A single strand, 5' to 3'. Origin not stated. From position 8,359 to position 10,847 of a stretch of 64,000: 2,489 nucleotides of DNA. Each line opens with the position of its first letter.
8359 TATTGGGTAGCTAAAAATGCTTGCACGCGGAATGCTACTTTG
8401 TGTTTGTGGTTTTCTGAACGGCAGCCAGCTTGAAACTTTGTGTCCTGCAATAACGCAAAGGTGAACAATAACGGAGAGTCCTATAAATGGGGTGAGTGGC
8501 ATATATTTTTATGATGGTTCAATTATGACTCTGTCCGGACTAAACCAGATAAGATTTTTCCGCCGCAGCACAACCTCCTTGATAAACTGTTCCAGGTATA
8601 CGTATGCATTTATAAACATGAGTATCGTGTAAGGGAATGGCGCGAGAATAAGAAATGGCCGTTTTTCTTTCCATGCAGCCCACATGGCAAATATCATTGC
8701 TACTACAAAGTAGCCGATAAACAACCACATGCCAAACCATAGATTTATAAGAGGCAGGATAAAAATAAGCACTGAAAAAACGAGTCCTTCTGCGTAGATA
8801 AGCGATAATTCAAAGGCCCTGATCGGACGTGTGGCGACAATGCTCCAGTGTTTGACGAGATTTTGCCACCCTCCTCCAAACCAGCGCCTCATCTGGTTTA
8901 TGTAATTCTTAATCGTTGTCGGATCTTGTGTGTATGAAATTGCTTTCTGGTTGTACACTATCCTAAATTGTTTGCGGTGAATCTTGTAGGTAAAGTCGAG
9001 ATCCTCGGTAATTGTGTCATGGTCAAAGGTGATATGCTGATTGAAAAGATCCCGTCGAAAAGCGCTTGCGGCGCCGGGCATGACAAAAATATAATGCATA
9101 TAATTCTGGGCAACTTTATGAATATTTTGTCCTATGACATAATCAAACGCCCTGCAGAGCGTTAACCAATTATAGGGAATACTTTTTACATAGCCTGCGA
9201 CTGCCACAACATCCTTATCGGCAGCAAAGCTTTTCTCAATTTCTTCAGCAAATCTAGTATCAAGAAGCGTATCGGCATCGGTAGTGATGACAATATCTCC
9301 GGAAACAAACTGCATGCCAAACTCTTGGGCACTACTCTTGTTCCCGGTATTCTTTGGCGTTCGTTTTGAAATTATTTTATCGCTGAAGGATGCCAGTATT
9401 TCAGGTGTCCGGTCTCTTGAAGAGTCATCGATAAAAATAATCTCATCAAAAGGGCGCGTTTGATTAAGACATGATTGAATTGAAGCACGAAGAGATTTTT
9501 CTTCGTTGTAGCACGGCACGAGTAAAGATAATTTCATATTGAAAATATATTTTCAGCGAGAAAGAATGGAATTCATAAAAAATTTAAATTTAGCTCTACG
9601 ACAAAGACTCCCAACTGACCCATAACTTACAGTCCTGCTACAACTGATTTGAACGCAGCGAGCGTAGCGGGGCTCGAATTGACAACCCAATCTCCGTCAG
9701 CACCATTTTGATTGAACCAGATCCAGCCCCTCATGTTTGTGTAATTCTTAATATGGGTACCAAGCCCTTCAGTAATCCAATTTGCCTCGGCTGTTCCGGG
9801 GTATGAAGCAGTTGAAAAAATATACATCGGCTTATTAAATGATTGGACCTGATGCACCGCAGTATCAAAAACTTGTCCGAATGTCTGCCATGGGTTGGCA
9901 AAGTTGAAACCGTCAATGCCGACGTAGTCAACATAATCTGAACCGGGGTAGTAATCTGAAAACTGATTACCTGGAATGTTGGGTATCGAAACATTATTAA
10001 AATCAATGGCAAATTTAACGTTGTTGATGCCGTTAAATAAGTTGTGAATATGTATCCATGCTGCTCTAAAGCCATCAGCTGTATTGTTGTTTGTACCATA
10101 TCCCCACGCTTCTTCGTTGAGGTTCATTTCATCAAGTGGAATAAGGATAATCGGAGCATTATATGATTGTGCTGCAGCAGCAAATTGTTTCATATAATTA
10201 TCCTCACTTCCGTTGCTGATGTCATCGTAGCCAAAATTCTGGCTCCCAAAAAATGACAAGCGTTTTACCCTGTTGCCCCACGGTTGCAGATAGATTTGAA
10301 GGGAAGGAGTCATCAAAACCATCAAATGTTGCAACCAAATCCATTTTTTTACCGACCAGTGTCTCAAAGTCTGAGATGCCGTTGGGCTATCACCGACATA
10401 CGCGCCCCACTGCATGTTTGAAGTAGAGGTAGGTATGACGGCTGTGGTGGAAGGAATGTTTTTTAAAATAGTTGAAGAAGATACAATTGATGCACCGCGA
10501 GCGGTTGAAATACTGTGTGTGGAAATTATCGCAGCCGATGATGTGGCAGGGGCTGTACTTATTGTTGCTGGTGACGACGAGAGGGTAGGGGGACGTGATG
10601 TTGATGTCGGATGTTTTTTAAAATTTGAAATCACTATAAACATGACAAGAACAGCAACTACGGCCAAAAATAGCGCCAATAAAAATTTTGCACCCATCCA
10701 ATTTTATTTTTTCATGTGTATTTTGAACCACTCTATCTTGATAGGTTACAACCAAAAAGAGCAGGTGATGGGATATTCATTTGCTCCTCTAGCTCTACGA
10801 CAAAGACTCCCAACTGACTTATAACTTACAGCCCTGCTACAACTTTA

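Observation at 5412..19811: Surface-glycan locus with three paralogous secreted CBM+NodB deacetylases, two QxxRW processive GT2 synthases and a GH26-like hydrolase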

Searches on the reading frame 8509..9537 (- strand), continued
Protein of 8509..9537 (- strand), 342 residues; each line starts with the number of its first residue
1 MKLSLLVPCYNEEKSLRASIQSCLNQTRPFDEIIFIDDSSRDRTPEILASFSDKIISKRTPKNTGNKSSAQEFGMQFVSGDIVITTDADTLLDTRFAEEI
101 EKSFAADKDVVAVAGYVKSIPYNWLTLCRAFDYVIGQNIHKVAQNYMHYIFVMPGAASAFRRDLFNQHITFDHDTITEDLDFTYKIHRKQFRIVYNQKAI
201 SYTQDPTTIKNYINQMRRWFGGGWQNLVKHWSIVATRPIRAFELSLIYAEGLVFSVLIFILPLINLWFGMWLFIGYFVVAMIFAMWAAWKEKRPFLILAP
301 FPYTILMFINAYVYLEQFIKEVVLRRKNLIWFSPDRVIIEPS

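Call 65: search_solved_structures(query=window:8509-9537:-, max_evalue=1e-7, show_alignments=5)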
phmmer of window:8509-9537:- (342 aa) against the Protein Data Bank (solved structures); distinct sequences matched with E-value up to 1e-7: 8.
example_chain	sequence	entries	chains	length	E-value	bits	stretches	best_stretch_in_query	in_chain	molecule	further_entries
2z87_A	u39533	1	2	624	2.2e-09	40.1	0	3-116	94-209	Chondroitin synthase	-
2z86_A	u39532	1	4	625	2.2e-09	40.1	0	3-116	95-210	Chondroitin synthase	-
5hea_A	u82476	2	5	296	1e-08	38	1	3-204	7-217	Putative glycosyltransferase (GalT1)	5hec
6h1j_A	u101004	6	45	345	1.8e-08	37.2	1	2-101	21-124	Probable ss-1,3-N-acetylglucosaminyltransferase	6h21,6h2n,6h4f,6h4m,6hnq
5ej1_A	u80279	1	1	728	2.5e-08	36.7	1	62-281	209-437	Putative cellulose synthase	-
4hg6_A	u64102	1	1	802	2.9e-08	36.5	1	62-281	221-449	Cellulose Synthase Subunit A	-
4p00_A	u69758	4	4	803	2.9e-08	36.5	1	62-281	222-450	Cellulose Synthase A subunit | Cellulose Synthase subunit A | Putative cellulose synthase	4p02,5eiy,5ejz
3bcv_A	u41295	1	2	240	1e-07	34.7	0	2-96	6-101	Putative glycosyltransferase protein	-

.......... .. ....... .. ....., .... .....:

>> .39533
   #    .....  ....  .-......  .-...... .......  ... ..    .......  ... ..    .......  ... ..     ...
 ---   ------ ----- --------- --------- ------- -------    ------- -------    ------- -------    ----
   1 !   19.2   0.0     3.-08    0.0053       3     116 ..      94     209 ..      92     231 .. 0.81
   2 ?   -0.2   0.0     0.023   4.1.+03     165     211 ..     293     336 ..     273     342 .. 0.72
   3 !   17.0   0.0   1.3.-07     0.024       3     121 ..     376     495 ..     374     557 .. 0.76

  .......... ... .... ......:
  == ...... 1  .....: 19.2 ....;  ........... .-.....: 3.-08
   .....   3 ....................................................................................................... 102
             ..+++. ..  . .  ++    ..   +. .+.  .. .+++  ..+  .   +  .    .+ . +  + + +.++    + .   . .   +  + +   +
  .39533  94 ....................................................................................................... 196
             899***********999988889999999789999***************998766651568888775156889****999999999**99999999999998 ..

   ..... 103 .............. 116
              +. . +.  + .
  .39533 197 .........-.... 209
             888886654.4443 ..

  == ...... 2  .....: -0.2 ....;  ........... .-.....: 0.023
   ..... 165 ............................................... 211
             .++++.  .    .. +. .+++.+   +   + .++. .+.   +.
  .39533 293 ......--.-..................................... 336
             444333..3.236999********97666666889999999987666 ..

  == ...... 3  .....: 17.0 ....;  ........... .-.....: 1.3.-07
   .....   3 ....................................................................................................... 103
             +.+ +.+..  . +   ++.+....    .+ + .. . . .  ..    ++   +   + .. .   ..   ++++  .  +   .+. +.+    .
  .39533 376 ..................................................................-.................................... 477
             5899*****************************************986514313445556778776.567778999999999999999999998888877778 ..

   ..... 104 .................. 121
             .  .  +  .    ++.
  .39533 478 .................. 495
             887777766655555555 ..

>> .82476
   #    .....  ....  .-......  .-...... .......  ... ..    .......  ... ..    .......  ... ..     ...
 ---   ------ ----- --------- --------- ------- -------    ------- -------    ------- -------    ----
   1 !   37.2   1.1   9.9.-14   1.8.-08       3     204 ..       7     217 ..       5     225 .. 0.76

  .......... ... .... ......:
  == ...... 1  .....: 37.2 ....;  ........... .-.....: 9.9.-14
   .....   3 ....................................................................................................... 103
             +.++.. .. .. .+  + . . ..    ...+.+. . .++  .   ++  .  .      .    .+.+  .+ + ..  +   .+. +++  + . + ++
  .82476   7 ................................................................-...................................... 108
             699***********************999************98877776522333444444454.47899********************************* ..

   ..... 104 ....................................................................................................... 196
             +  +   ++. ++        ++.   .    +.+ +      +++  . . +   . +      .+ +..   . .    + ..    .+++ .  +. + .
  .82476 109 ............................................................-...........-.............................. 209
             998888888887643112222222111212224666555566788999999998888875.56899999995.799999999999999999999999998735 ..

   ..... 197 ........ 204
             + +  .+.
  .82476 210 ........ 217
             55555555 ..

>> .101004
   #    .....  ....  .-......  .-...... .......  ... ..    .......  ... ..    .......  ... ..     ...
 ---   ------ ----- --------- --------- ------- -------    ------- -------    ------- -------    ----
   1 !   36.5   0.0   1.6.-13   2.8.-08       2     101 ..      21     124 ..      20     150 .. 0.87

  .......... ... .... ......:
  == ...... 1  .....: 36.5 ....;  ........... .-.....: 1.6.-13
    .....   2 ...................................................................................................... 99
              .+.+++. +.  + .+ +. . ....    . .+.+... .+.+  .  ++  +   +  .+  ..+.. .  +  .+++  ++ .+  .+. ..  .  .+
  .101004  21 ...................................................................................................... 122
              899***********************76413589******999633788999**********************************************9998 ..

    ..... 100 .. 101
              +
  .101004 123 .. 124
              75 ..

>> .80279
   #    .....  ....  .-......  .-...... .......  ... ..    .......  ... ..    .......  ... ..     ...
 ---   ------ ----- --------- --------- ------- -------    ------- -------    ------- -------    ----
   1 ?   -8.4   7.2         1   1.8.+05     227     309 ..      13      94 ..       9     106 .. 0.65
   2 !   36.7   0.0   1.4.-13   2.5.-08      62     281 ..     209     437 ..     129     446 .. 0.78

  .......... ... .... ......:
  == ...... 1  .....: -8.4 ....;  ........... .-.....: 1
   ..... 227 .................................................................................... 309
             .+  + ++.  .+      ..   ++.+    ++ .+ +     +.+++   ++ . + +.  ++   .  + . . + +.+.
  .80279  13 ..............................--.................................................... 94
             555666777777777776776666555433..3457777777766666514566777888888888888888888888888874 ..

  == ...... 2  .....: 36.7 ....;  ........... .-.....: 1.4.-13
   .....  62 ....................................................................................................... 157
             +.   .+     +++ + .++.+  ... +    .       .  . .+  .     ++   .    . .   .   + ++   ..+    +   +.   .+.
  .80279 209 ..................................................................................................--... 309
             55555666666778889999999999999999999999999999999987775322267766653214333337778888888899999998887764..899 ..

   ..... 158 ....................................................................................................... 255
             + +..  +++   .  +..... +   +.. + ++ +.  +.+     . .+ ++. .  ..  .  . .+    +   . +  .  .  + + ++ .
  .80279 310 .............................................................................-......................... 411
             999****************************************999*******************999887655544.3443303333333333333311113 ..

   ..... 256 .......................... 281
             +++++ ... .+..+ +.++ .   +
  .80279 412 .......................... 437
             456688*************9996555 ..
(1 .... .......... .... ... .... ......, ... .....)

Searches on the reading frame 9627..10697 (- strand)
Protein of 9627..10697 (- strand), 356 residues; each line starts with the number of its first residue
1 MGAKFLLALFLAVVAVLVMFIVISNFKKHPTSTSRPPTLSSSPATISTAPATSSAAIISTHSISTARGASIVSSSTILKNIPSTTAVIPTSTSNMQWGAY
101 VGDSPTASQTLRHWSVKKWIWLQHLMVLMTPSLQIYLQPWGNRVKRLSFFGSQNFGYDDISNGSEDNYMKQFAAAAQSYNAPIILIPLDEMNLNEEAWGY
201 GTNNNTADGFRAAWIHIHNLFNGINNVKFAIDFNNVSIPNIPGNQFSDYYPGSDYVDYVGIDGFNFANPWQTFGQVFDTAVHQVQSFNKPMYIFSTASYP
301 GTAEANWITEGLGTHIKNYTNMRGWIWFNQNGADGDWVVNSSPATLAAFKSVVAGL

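Call 4: search_protein_families(library=pfam, proteins=[window:9627-10697:-], max_evalue=0.01)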
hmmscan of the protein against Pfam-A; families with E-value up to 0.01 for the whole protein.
window:9627-10697:- (356 aa): 1 family
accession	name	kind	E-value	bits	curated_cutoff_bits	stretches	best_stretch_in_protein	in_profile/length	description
PF02156.21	Glyco_hydro_26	-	0.00046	20.1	20.2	1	177-266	147-232/311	Glycosyl hydrolase family 26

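Call 11: search_protein_families(library=ncbifam, proteins=[window:9627-10697:-], max_evalue=0.01)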
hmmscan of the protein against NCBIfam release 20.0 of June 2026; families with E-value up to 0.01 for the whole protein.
window:9627-10697:- (356 aa): 0 families

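Call 19: search_solved_structures(query=window:9627-10697:-, max_evalue=1, show_alignments=2)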
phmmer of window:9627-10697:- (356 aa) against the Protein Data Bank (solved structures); distinct sequences matched with E-value up to 1: 21.
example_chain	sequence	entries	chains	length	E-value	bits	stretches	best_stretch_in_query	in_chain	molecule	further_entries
2bvd_A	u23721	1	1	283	3.6e-29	104.9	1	94-355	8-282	ENDOGLUCANASE H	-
2bv9_A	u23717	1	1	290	3.9e-29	104.8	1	94-355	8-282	ENDOGLUCANASE H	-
2vi0_A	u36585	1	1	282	6.2e-29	104.2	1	94-353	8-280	Endoglucanase H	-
2v3g_A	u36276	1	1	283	6.3e-29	104.1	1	94-353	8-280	ENDOGLUCANASE H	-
2cip_A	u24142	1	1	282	7.6e-29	103.9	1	94-353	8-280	ENDOGLUCANASE H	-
6zpl_C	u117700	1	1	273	2.7e-28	102.1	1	154-353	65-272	Endoglucanase H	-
2cit_A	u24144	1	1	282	5.2e-28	101.1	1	94-353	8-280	ENDOGLUCANASE H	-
8xvi_R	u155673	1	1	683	2.4e-27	99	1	92-353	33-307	Endoglucanase H,Endothelin-1 receptor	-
7xp4_R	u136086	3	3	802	2.4e-27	98.9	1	91-354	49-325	Endoglucanase H,Taste receptor type 2 member 46,Endoglucanase H,Taste receptor type 2 memb | Endoglucanase H,Taste receptor type 2 member 46,Bitter taste recept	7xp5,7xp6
8xvj_R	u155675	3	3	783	3.9e-27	98.3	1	93-353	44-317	Endoglucanase H,Endothelin-1 receptor,Soluble cytochrome b562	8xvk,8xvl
2ddx_A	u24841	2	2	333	0.00018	23.7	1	203-325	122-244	beta-1,3-xylanase | Beta-1,3-xylanase XYL4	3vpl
6q75_A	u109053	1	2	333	0.0002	23.6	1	177-269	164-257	GH26A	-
2whk_A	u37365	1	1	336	0.00082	21.5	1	177-289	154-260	MANNAN ENDO-1,4-BETA-MANNOSIDASE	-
2qha_A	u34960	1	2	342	0.00094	21.4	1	177-289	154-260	Beta-1,4-mannanase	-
7eet_A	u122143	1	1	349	0.0012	21.1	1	179-273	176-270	Mannanase KMAN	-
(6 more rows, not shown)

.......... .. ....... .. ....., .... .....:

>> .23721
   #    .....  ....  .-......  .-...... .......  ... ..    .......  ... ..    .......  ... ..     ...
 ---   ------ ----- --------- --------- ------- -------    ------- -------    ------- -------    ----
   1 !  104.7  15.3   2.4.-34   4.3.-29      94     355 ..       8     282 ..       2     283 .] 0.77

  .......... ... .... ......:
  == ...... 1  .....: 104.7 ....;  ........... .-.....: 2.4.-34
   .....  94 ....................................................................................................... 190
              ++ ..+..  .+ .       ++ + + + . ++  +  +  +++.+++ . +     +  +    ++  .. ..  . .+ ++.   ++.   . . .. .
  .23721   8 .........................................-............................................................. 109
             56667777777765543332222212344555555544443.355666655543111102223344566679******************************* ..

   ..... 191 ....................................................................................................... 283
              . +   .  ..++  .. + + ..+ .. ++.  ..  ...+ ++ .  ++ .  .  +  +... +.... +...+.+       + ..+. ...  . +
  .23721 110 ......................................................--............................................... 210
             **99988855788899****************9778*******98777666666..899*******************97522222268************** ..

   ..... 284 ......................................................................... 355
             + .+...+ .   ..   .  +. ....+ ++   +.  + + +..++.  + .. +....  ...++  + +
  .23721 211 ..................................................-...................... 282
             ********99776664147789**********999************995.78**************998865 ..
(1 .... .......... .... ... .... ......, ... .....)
